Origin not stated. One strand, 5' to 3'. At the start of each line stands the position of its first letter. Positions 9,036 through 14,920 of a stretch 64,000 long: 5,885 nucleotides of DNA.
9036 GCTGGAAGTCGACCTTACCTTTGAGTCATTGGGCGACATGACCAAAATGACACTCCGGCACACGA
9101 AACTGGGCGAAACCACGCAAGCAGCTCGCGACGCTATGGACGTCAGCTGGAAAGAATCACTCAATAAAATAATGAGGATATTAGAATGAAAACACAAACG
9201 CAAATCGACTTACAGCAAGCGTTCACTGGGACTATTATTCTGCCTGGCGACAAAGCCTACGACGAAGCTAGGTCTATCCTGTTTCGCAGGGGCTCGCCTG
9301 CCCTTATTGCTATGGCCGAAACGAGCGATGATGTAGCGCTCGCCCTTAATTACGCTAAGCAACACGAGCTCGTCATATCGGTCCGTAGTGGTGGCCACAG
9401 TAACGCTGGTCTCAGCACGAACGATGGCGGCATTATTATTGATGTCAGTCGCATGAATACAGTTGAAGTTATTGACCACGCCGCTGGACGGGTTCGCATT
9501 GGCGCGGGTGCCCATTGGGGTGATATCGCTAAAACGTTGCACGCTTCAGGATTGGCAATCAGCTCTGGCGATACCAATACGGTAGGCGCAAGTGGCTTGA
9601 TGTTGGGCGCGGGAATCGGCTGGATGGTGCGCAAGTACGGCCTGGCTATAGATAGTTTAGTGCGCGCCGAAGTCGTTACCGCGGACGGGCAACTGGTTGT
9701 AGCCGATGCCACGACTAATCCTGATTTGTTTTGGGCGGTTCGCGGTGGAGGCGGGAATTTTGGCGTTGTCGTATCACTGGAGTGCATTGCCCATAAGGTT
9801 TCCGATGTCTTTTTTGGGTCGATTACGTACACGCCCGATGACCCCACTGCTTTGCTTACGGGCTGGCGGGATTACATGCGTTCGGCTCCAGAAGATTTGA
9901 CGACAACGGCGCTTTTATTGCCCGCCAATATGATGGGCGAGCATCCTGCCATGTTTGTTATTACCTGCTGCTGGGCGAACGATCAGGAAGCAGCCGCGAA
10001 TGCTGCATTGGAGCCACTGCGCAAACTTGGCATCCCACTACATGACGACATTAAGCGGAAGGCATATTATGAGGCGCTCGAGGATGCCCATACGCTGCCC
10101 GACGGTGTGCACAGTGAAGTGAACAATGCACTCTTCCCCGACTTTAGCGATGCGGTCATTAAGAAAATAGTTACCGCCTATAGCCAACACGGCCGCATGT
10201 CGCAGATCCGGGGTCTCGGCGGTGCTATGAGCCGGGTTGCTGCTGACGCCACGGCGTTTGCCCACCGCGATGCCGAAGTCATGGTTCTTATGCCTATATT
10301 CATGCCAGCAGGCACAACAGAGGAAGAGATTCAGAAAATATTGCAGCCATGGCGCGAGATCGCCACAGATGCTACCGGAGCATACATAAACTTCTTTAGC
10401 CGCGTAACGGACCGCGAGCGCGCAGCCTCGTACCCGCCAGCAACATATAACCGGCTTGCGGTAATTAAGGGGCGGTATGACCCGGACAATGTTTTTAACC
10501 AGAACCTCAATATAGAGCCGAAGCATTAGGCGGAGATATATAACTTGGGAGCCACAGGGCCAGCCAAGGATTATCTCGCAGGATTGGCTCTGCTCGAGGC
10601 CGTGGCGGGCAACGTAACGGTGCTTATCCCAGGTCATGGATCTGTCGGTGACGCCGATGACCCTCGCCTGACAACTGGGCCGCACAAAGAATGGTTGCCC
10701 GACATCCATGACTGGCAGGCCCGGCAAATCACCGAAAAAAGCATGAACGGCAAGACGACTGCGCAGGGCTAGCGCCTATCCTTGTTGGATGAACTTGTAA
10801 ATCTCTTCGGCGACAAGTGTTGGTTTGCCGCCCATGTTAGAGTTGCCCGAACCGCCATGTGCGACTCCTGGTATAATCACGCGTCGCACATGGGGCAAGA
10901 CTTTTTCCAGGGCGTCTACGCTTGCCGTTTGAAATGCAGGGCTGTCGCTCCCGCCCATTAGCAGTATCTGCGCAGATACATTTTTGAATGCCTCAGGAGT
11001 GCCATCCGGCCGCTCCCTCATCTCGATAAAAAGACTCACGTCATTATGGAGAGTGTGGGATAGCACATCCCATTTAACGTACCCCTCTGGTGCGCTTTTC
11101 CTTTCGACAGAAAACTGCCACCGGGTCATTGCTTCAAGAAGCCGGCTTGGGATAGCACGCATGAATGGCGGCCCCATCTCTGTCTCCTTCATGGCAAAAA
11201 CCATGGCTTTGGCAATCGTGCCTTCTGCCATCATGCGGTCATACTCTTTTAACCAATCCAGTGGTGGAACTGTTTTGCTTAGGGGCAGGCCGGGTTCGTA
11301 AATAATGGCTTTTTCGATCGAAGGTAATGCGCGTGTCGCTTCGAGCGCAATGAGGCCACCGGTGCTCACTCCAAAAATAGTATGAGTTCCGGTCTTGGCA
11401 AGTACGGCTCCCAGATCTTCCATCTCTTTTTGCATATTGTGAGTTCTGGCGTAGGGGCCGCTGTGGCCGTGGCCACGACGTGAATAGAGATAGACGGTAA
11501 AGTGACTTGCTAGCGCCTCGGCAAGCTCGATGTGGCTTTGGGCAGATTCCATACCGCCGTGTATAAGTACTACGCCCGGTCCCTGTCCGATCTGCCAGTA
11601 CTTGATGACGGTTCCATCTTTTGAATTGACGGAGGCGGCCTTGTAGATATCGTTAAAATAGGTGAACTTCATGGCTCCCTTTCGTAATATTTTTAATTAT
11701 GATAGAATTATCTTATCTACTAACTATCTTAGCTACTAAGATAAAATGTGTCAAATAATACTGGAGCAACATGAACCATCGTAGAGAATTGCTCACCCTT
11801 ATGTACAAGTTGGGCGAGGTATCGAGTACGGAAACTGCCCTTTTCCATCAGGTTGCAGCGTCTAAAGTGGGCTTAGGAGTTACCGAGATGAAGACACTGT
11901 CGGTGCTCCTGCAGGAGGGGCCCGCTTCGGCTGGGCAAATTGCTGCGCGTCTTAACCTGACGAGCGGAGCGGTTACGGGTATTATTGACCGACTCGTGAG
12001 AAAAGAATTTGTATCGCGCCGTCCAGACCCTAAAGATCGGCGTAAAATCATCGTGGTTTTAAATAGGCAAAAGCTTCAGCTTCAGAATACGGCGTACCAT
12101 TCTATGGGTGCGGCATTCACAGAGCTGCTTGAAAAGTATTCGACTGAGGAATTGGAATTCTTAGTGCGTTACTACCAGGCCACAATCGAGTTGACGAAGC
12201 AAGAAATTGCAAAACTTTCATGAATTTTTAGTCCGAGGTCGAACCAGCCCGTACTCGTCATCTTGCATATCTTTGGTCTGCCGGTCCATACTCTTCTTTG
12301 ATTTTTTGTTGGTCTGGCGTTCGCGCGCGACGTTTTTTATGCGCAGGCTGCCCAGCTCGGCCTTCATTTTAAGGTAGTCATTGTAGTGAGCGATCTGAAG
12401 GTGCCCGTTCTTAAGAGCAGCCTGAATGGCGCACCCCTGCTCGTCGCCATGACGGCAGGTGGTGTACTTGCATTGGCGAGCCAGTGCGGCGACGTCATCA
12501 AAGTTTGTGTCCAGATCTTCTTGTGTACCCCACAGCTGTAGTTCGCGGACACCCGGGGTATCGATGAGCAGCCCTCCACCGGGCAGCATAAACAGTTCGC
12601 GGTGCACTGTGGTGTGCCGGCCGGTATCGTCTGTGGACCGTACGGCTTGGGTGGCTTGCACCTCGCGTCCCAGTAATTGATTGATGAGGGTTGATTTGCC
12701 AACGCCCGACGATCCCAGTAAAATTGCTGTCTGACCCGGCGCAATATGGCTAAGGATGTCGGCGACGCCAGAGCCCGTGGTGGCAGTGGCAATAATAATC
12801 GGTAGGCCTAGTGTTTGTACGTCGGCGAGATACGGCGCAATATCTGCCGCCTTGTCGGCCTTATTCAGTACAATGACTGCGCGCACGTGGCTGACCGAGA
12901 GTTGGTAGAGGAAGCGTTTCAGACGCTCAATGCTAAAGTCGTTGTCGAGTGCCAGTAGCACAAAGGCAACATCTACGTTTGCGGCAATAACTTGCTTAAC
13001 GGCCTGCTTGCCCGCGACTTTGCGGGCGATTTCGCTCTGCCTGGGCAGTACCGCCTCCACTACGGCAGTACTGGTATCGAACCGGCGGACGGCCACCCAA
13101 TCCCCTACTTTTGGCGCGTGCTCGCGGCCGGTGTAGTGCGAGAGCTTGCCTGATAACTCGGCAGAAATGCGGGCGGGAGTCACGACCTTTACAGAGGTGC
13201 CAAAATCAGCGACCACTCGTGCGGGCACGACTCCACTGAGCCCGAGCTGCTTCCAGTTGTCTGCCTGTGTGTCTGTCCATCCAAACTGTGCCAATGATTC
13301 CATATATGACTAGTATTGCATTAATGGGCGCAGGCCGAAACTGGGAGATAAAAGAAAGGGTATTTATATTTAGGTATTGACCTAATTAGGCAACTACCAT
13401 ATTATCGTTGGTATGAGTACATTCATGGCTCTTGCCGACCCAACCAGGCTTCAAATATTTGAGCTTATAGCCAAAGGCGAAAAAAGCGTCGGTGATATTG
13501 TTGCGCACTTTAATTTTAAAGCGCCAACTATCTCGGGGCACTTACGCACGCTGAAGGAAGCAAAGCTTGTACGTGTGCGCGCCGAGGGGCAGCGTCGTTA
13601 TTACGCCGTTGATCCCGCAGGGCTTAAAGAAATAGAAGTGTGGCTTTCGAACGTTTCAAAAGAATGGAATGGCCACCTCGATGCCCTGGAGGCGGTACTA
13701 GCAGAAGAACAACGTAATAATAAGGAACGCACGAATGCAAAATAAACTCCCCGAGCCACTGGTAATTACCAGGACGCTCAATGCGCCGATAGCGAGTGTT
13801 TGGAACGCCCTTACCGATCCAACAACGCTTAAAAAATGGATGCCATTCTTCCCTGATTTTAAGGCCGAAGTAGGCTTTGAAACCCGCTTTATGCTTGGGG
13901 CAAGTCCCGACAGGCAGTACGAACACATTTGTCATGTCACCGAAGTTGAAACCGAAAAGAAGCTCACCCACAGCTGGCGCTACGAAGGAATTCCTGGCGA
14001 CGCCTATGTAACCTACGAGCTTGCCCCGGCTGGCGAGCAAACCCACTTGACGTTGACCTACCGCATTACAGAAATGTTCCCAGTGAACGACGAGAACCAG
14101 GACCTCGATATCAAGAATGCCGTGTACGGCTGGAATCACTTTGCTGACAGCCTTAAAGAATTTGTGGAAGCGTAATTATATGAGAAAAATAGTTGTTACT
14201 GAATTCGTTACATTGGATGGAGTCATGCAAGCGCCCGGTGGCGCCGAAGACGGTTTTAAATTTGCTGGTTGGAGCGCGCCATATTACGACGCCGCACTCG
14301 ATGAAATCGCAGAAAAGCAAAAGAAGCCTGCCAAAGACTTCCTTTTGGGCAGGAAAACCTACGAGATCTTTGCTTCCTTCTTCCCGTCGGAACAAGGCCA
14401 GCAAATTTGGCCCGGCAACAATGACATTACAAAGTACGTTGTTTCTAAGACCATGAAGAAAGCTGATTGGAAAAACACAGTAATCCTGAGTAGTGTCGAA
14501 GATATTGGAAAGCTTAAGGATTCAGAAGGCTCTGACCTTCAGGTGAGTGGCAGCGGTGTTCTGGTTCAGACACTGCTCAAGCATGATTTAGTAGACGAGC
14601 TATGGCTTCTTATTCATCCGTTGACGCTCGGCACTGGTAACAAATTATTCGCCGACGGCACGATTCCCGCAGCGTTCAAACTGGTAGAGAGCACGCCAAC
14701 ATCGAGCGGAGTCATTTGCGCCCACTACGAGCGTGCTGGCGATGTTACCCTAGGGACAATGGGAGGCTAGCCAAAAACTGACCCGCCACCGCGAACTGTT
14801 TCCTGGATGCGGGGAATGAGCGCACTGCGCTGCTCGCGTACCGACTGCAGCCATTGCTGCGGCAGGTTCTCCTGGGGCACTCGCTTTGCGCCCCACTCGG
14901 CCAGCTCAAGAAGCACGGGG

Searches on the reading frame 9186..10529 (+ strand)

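Call 14: search_protein_families(library=pfam, proteins=[window:9186-10529:+], max_evalue=0.001)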
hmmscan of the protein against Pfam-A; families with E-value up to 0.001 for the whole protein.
window:9186-10529:+ (447 aa): 2 families
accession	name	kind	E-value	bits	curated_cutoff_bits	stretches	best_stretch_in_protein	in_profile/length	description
PF01565.28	FAD_binding_4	-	9e-30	103.6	26.4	1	38-172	1-137/139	FAD binding domain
PF08031.17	BBE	-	2.2e-07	31.2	20.6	1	399-444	1-45/45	Berberine and berberine like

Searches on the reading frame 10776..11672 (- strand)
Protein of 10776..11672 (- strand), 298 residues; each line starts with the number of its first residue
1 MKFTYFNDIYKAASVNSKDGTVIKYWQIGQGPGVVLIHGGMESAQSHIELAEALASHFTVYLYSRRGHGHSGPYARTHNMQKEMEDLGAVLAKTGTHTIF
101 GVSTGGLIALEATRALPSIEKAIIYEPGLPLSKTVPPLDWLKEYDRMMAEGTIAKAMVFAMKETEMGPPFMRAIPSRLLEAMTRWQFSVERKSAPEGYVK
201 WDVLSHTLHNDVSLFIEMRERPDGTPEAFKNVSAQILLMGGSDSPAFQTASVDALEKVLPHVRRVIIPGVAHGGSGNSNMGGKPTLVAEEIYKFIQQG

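Call 14: search_protein_families(library=pfam, proteins=[window:10776-11672:-], max_evalue=0.001)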
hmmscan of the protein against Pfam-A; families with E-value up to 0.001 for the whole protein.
window:10776-11672:- (298 aa): 3 families
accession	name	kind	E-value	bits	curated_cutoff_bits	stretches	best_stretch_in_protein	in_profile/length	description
PF12697.13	Abhydrolase_6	-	4e-15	57.5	26.3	1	34-272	1-204/217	Alpha/beta hydrolase family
PF00561.26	Abhydrolase_1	-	1.9e-14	54.4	25.8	1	34-272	3-238/245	alpha/beta hydrolase fold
PF12146.15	Hydrolase_4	-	1.4e-13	51.1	27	1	34-272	7-232/239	Serine aminopeptidase, S33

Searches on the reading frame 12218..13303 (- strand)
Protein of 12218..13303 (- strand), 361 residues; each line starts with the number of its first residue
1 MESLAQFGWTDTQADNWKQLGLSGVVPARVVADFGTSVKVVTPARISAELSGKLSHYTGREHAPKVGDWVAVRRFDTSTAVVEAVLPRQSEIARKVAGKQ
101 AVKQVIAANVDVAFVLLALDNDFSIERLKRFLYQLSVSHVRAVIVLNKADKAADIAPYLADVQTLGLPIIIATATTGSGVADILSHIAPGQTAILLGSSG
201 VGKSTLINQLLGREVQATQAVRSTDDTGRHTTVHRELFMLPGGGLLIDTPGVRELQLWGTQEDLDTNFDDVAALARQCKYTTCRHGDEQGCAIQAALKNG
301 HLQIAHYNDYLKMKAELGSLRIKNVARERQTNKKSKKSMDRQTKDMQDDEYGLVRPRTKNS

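Call 14: search_protein_families(library=pfam, proteins=[window:12218-13303:-], max_evalue=0.001)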
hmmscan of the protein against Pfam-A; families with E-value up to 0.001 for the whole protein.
window:12218-13303:- (361 aa): 5 families
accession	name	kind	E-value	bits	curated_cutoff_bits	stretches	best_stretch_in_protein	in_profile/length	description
PF03193.22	RsgA_GTPase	-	1.2e-48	165.6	30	1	85-258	1-174/174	RsgA GTPase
PF01926.29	MMR_HSR1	-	2e-08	34.8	21.9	1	194-255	3-57/113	50S ribosome-binding GTPase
PF02421.24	FeoB_N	-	2.7e-06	27.4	27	0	192-261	2-66/156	Ferrous iron transport protein B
PF00005.33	ABC_tran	-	5.6e-06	27.4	25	1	185-223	6-44/137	ABC transporter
PF00350.29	Dynamin_N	-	0.00053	20.5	27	0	196-224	4-32/168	Dynamin family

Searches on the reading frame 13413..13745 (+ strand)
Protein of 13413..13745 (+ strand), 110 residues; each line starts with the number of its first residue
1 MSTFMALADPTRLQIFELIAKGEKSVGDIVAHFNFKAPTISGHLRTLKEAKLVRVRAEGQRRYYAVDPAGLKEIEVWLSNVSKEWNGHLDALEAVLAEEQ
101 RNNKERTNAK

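Call 14: search_protein_families(library=pfam, proteins=[window:13413-13745:+], max_evalue=0.001)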
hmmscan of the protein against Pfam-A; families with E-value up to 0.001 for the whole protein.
window:13413-13745:+ (110 aa): 5 families
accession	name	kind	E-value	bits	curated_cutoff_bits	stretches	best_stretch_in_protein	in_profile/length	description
PF01022.26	HTH_5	-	6e-13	48.9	22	1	9-54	1-46/47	Bacterial regulatory protein, arsR family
PF12840.13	HTH_20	-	8.6e-10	38.9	27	1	7-56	1-51/51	Helix-turn-helix domain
PF12802.13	MarR_2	-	1.9e-06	28.4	27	1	10-62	5-60/61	MarR family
PF01978.25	TrmB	-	0.00017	21.8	25.6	1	17-68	16-67/68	Sugar-specific transcriptional regulator TrmB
PF08100.18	Dimerisation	-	0.00073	19.7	25.6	1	5-67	20-84/93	O-methyltransferase dimerisation domain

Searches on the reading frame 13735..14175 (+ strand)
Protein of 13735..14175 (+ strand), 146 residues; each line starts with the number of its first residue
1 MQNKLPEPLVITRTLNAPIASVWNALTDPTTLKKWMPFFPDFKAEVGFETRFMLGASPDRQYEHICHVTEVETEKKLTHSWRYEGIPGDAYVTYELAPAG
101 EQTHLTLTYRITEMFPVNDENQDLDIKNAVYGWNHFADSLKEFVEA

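Call 14: search_protein_families(library=pfam, proteins=[window:13735-14175:+], max_evalue=0.001)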
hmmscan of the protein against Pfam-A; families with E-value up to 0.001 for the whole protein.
window:13735-14175:+ (146 aa): 3 families
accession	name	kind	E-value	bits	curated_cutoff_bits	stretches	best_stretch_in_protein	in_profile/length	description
PF08327.17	AHSA1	-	2.1e-19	70.4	22.1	1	16-145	1-125/125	Activator of Hsp90 ATPase homolog 1-like protein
PF10604.15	Polyketide_cyc2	-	2.2e-09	38.2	27.4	1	12-127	7-123/142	Polyketide cyclase / dehydrase and lipid transport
PF03364.25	Polyketide_cyc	-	3.8e-05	24.4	23.4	1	16-111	2-99/126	Polyketide cyclase / dehydrase and lipid transport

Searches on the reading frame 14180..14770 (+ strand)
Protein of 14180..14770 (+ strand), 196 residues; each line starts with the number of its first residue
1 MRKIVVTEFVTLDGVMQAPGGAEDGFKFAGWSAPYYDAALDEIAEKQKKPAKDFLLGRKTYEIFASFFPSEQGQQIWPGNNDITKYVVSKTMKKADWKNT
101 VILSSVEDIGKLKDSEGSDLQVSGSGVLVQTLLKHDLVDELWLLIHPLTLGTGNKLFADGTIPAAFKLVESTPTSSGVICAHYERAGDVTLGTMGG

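Call 14: search_protein_families(library=pfam, proteins=[window:14180-14770:+], max_evalue=0.001)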
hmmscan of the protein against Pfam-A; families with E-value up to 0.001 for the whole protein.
window:14180-14770:+ (196 aa): 1 family
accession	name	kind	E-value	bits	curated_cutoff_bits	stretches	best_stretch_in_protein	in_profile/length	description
PF01872.23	RibD_C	-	2.9e-17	63.6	24.1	1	2-179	1-196/197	RibD C-terminal domain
